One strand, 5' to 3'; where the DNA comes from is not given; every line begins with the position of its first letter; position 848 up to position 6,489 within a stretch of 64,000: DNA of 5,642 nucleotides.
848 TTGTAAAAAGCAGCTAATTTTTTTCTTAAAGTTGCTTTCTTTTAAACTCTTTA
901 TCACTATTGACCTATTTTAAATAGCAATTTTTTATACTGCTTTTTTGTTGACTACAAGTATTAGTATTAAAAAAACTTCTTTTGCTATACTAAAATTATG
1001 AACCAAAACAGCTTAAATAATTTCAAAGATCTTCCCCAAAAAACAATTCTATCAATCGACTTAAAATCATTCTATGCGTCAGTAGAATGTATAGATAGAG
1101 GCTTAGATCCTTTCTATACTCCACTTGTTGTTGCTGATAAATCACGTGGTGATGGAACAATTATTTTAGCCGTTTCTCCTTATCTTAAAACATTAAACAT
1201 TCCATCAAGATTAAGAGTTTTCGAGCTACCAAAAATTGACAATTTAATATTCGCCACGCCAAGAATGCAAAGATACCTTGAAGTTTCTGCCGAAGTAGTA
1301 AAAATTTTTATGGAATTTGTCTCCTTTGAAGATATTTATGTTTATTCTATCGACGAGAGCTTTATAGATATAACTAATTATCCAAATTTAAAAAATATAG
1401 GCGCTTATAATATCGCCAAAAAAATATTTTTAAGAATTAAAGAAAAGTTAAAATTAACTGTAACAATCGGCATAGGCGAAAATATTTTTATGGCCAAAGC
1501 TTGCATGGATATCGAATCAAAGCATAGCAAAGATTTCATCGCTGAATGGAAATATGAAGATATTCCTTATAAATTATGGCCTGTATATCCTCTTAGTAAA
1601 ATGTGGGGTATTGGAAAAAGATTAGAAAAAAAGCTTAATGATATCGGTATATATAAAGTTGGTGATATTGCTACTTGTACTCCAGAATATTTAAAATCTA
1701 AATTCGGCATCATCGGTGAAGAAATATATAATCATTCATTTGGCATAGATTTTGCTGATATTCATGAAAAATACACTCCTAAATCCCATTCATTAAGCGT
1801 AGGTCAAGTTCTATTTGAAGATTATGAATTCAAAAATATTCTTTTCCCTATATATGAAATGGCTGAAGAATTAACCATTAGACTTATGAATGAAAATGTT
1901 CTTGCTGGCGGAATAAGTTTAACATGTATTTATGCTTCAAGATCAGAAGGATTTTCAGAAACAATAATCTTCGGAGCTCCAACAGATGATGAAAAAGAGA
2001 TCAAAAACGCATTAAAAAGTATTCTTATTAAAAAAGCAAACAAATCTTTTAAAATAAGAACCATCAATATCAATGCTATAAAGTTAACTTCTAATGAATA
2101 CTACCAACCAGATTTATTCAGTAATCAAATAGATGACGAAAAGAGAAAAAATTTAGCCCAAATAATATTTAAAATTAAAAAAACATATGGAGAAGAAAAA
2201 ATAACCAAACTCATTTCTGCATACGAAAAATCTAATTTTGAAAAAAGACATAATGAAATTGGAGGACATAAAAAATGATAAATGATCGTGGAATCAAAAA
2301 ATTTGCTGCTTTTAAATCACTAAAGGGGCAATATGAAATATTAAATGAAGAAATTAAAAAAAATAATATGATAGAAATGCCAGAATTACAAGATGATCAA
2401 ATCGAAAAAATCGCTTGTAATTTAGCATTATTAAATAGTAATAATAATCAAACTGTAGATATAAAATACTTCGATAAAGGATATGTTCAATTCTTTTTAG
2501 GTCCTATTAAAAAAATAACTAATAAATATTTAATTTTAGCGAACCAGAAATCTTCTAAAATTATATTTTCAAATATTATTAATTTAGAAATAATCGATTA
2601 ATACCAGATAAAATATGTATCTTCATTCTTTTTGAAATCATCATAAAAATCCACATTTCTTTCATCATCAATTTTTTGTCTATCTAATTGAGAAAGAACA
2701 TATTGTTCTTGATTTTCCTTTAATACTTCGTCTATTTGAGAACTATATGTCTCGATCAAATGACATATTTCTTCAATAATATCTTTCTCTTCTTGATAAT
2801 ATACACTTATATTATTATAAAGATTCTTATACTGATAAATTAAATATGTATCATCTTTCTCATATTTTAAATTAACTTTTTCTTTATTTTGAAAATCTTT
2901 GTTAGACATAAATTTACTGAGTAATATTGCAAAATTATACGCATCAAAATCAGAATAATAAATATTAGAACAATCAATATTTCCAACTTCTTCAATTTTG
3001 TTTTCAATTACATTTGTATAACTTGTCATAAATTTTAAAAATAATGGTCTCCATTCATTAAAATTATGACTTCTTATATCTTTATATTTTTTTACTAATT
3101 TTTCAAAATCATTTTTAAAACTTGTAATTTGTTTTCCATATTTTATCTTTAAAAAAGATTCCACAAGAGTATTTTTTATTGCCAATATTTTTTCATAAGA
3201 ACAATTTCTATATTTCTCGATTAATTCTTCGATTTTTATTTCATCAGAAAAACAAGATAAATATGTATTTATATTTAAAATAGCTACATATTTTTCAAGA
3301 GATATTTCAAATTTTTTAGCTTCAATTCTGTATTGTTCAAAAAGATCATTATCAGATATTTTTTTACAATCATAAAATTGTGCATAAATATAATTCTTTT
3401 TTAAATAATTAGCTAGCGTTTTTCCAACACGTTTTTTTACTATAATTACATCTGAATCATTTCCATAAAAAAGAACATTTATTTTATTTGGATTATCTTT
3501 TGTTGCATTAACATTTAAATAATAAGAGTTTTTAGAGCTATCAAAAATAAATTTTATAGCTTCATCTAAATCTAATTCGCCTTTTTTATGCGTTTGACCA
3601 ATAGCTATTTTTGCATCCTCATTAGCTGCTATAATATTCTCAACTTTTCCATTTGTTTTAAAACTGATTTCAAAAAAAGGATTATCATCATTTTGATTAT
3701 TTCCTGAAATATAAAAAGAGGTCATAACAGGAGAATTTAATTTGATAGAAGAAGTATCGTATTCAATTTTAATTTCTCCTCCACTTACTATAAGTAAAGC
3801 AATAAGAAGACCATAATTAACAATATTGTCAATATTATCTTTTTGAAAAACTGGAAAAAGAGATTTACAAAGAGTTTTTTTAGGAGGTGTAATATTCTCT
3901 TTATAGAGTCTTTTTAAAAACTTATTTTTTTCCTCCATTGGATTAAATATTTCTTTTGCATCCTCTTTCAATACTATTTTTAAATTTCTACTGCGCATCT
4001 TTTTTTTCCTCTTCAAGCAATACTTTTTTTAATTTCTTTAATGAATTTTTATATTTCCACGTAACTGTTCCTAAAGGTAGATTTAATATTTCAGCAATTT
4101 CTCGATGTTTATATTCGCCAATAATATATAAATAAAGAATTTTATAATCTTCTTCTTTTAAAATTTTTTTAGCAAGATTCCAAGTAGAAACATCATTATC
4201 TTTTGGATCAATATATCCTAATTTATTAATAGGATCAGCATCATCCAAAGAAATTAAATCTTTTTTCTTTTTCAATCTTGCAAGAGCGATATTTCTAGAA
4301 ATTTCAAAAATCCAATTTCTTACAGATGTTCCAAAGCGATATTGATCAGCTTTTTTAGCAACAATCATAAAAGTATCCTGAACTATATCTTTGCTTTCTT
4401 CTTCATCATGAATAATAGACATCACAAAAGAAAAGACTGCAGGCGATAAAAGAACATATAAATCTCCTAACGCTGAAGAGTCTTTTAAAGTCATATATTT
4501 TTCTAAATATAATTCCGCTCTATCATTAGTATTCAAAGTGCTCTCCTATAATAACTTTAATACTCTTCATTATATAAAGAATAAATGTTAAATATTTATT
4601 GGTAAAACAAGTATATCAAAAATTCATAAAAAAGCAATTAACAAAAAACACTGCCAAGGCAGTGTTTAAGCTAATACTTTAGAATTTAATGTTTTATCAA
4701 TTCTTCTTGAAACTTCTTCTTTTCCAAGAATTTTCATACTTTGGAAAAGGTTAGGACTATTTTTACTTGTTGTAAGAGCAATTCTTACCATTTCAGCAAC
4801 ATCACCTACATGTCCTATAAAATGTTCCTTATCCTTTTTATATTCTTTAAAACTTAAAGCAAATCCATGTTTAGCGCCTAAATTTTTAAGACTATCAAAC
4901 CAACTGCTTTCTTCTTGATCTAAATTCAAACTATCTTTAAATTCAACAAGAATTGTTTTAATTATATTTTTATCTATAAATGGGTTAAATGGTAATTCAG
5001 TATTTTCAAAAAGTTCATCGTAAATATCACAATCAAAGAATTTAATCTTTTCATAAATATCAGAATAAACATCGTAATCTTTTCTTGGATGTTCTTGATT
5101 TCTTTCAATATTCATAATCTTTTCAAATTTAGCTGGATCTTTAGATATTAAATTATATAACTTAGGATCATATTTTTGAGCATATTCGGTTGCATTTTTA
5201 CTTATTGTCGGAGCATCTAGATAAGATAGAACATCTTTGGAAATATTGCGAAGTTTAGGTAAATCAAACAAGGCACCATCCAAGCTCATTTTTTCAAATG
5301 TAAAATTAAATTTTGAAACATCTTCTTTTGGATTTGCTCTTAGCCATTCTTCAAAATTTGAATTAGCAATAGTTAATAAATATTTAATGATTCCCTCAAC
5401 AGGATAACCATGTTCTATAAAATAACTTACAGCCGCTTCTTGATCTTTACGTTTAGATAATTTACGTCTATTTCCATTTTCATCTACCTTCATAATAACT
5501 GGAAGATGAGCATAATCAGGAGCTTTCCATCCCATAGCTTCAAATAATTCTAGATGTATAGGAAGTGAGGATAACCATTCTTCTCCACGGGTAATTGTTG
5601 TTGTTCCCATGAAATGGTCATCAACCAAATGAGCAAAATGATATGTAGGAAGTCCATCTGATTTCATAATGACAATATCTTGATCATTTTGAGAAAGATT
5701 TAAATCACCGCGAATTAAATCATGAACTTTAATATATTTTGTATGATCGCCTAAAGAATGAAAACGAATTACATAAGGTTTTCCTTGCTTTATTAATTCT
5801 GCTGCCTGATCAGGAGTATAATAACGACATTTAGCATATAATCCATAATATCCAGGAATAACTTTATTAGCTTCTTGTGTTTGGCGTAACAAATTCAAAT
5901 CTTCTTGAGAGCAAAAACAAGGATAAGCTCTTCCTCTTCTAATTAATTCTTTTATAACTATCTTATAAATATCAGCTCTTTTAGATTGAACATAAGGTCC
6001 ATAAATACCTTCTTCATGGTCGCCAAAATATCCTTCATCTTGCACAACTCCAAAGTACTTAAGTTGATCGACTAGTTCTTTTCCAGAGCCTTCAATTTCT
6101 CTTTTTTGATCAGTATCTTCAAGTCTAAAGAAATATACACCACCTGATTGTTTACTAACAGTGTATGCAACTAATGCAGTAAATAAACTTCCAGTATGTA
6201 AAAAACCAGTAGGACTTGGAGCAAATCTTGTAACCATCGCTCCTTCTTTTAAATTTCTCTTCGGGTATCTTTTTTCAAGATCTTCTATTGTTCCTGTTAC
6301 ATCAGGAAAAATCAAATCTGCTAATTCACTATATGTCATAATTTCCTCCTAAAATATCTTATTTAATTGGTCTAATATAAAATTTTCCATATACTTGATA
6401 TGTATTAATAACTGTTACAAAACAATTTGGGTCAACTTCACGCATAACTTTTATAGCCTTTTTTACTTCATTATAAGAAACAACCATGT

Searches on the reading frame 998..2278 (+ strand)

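Call 55: search_protein_families(library=pfam, proteins=[window:998-2278:+], max_evalue=0.00001)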
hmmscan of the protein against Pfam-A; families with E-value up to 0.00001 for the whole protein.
window:998-2278:+ (426 aa): 4 families
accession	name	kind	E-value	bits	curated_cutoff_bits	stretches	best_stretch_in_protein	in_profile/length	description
PF00817.25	IMS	-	2.3e-27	96.1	23.2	1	20-170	1-147/148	impB/mucB/samB family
PF11799.13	IMS_C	-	3.1e-09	37.7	20.7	1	264-373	2-109/109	impB/mucB/samB family C-terminal domain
PF11798.14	IMS_HHH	-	4.3e-09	36.5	24.4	1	186-218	1-32/32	IMS family HHH motif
PF21999.2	IMS_HHH_1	-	5.5e-06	27.2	27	0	204-251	5-53/53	DNA polymerase-iota, thumb domain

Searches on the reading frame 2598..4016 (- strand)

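Call 55: search_protein_families(library=pfam, proteins=[window:2598-4016:-], max_evalue=0.00001)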
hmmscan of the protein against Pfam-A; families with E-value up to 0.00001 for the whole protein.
window:2598-4016:- (472 aa): 1 family
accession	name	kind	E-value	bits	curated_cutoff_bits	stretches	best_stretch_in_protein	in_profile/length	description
PF23750.1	RsgI_M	-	2.8e-07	31.6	25.3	1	112-247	9-132/133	Anti-sigma factor RsgI-like central domain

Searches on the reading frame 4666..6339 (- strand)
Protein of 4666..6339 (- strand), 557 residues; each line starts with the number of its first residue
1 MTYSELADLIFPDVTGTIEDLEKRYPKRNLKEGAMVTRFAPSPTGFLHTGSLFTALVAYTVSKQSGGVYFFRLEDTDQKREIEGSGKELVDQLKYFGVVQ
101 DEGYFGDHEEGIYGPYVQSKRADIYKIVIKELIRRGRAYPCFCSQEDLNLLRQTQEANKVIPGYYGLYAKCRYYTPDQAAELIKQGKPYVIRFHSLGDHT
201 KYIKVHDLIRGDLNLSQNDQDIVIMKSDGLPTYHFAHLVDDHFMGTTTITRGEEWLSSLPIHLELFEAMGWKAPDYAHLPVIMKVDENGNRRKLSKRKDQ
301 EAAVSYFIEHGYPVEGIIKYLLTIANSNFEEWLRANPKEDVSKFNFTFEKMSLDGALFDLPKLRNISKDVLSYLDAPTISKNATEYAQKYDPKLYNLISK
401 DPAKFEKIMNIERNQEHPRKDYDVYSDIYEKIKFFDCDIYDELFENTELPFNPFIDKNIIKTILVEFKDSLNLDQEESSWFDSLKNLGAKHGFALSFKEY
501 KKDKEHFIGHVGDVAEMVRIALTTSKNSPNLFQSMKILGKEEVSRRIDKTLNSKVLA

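Call 55: search_protein_families(library=pfam, proteins=[window:4666-6339:-], max_evalue=0.00001)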
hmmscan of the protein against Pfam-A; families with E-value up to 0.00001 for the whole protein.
window:4666-6339:- (557 aa): 2 families
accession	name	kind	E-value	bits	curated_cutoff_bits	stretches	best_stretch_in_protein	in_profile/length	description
PF00749.27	tRNA-synt_1c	-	1.5e-64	218.4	23.4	1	35-325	2-276/314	tRNA synthetases class I (E and Q), catalytic domain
PF19269.4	Anticodon_2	-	2.7e-11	44.5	23.6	1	424-550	29-140/141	Anticodon binding domain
